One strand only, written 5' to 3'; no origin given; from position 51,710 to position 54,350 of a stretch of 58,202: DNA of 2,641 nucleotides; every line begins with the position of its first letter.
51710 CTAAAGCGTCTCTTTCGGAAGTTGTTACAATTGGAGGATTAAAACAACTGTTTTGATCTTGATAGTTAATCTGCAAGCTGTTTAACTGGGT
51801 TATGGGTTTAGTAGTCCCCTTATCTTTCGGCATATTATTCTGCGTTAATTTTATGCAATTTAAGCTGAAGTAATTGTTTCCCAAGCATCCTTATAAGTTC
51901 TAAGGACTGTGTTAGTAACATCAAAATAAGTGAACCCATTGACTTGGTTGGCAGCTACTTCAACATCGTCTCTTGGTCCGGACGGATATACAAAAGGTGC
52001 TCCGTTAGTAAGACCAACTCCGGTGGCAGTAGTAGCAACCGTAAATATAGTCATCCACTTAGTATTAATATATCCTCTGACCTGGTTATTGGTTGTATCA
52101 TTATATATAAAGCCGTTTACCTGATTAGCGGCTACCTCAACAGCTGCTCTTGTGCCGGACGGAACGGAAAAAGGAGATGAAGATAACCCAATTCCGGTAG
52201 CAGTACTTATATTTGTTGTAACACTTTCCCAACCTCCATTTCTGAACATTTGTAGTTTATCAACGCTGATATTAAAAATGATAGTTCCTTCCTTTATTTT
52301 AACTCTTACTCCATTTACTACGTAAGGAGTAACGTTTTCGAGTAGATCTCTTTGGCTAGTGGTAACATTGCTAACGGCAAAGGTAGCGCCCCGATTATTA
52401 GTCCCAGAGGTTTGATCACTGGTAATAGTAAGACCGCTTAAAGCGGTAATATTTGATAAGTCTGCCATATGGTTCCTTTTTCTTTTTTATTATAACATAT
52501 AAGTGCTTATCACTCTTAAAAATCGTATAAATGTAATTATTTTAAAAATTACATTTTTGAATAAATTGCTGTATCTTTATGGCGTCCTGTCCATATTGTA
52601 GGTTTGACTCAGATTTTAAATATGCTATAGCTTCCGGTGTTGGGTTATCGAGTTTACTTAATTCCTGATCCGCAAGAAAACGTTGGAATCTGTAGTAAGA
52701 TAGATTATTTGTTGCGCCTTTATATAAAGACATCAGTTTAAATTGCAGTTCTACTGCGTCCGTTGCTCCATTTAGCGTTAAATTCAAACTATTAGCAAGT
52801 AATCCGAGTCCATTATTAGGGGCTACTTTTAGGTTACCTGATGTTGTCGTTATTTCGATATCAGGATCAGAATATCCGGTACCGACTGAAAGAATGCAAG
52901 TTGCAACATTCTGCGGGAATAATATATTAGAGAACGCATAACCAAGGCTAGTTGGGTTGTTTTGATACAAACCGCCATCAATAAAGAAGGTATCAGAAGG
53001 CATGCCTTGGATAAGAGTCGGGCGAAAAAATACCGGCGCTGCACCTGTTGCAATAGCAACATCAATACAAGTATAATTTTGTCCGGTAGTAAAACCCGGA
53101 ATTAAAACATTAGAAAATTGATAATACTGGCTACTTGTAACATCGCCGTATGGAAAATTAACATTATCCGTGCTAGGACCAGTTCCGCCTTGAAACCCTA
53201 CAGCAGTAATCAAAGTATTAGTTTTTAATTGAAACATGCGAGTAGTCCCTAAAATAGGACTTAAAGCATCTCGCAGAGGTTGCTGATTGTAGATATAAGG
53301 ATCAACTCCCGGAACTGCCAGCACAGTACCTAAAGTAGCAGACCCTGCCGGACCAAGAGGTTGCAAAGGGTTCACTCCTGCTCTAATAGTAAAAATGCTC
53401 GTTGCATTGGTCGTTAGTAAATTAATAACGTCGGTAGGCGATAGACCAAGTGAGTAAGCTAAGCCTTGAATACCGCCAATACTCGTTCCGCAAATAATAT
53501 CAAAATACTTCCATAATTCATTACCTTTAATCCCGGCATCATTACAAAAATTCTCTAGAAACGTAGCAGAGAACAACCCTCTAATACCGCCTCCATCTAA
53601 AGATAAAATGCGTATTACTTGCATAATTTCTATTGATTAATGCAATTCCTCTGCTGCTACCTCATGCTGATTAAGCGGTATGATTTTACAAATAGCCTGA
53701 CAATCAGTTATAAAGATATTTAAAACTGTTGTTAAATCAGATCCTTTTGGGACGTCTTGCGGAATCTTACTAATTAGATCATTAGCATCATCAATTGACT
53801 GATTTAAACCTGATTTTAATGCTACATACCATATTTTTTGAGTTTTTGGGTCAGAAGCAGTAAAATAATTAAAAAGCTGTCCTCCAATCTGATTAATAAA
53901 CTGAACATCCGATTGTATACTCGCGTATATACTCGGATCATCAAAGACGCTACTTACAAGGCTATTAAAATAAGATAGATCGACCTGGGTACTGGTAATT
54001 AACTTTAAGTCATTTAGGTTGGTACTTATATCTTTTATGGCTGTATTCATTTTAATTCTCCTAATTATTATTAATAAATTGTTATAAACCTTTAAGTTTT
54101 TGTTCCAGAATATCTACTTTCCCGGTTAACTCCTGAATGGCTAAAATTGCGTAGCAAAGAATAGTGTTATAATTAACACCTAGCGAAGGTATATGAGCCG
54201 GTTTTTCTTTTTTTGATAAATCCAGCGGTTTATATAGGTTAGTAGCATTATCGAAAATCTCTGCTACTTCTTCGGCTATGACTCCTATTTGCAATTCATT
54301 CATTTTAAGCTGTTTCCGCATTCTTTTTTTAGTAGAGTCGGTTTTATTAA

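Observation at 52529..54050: A patatin phospholipase and a small partner gene sit inside the tail-fibre operon, and no endolysin or holin is recognisable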

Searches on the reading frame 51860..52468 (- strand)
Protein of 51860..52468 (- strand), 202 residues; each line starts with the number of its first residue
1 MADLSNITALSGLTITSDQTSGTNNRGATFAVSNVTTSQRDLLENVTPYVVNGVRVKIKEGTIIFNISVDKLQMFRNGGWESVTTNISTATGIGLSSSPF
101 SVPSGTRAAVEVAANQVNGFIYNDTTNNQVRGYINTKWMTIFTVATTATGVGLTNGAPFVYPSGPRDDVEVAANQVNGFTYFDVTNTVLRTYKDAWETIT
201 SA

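Call 4: search_protein_families(library=pfam, proteins=[window:51860-52468:-], max_evalue=0.01)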
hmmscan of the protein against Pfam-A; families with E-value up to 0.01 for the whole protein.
window:51860-52468:- (202 aa): 0 families

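Call 13: search_protein_families(library=phrogs, proteins=[window:51860-52468:-], max_evalue=0.01)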
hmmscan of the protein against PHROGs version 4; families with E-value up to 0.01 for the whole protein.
window:51860-52468:- (202 aa): 1 family
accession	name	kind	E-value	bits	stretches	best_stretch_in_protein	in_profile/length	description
phrog_1959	-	unknown function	0.00018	22.2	0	19-100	34-107/298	-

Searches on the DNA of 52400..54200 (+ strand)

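Call 5: search_dna_similar(query=window:52400-54200:+, collection=phages, mode=distant, max_rows=20)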
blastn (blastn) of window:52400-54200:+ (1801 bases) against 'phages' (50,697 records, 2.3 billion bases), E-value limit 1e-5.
No match.
